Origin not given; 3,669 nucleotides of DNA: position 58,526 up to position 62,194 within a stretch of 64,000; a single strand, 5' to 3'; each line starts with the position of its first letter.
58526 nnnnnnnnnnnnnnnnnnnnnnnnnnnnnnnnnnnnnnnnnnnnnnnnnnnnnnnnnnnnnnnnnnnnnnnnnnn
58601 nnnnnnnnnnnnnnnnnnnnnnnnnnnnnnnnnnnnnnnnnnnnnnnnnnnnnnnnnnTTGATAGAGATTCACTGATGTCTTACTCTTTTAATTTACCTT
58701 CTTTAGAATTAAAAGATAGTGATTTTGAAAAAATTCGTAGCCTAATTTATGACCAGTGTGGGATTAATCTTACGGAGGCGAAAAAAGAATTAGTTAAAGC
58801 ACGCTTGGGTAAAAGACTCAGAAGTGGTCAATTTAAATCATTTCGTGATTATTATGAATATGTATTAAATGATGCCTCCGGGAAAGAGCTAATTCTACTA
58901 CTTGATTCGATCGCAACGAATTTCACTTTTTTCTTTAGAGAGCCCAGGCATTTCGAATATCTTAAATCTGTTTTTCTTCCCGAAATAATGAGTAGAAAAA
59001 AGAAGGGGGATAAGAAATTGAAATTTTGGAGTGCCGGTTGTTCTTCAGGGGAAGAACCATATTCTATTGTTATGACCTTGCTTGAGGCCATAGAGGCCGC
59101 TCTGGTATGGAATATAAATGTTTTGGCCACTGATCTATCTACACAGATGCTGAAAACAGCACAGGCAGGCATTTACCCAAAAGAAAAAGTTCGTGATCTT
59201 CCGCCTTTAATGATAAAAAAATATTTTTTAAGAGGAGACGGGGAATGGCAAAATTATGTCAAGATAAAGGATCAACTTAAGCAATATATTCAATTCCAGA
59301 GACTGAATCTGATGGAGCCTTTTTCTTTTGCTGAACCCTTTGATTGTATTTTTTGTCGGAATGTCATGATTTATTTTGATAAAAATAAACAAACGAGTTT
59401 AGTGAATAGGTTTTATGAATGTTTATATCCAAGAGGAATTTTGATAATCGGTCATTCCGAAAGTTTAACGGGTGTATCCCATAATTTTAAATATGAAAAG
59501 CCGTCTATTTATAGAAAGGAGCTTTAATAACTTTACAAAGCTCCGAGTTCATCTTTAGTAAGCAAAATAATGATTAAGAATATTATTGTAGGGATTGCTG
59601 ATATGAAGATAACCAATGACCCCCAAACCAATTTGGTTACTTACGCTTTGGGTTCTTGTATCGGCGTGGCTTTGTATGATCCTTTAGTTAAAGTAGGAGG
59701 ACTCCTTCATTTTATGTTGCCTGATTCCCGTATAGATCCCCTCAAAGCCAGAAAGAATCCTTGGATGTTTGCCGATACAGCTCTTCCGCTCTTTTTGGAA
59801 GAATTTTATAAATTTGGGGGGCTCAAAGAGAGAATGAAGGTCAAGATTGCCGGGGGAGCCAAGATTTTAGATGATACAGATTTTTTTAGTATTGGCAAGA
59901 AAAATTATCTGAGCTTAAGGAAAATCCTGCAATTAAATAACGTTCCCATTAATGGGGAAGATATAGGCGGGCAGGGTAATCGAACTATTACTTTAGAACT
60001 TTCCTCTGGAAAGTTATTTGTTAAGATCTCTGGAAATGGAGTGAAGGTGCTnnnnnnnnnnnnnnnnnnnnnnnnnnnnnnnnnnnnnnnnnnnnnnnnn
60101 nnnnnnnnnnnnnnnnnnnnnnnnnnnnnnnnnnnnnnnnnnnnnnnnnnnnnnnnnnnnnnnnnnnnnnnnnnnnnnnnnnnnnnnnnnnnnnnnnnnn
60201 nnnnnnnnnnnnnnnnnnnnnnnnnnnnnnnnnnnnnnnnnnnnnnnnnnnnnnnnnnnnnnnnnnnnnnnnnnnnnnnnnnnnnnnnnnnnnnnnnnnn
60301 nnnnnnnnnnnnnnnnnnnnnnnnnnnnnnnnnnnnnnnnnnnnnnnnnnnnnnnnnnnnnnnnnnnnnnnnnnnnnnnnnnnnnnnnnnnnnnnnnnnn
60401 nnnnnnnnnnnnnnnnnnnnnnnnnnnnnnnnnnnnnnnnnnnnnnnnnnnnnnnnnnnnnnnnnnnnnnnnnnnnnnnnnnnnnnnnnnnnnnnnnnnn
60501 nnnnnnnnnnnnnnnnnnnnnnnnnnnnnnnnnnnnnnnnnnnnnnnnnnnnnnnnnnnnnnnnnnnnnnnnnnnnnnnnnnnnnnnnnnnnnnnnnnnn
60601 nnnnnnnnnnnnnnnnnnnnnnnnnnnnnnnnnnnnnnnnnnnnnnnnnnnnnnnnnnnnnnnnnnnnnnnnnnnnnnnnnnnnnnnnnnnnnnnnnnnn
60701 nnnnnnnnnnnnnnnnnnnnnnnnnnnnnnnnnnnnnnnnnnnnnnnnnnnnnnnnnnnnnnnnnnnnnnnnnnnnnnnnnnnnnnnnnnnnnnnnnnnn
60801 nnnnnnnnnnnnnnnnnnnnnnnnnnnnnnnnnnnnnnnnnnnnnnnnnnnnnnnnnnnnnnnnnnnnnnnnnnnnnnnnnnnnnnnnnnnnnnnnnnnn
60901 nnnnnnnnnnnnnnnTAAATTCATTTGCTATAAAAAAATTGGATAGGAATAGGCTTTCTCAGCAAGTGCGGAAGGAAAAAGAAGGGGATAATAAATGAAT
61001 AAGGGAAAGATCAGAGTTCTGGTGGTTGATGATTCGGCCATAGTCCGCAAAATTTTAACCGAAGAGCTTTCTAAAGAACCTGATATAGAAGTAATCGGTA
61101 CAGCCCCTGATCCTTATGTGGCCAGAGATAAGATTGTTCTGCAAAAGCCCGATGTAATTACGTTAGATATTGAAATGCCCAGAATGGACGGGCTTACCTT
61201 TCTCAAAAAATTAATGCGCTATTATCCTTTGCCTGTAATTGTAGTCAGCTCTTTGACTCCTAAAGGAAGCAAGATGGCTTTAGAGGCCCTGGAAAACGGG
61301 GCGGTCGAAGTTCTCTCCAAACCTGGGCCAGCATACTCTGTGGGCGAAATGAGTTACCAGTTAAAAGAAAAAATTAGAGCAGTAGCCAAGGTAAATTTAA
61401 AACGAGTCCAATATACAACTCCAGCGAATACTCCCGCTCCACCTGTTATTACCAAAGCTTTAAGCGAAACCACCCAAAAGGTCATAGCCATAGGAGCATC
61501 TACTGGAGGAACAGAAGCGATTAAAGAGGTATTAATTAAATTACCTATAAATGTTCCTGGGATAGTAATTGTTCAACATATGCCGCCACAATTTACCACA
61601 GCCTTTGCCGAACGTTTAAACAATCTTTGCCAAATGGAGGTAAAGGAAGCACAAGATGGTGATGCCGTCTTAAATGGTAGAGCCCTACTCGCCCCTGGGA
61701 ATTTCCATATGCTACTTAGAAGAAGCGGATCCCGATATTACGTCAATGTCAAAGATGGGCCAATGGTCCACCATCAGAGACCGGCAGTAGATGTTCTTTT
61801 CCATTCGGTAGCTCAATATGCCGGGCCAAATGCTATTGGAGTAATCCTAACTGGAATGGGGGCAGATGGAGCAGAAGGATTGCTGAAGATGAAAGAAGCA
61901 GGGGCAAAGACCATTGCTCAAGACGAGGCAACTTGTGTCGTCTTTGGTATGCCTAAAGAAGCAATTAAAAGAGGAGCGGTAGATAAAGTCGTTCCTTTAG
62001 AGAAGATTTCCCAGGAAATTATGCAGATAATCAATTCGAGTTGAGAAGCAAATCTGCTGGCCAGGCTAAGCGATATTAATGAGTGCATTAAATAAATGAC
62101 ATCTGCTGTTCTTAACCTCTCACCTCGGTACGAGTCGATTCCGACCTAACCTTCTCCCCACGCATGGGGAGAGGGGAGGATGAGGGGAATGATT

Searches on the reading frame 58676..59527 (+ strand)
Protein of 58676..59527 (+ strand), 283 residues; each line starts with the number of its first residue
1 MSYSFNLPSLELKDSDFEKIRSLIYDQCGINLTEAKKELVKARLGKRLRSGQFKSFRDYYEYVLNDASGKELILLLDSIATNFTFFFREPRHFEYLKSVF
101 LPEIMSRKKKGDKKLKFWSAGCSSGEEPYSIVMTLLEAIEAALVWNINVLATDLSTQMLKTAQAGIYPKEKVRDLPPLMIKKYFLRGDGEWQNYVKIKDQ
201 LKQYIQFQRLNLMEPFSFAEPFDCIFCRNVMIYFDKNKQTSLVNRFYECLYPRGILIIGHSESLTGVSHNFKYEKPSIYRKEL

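Call 72: search_protein_families(library=pfam, proteins=[window:58676-59527:+], max_evalue=0.00001)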
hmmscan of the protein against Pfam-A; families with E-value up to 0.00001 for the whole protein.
window:58676-59527:+ (283 aa): 3 families
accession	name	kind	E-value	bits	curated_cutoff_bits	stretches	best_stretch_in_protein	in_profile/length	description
PF01739.24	CheR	-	1.6e-62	210.9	27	1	82-275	1-190/195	CheR methyltransferase, SAM binding domain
PF03705.20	CheR_N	-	2.1e-17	63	27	1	16-66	2-52/53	CheR methyltransferase, all-alpha domain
PF08242.18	Methyltransf_12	-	5.9e-06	27.4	30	0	203-256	42-98/98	Methyltransferase domain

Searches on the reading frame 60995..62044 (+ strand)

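Call 72: search_protein_families(library=pfam, proteins=[window:60995-62044:+], max_evalue=0.00001)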
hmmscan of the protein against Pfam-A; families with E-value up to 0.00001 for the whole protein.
window:60995-62044:+ (349 aa): 2 families
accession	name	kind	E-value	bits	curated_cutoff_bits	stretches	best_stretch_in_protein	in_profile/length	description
PF01339.22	CheB_methylest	-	1.4e-70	237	24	1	164-342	1-174/174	CheB methylesterase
PF00072.30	Response_reg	-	5.9e-21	75.2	30.2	1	8-110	1-100/111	Response regulator receiver domain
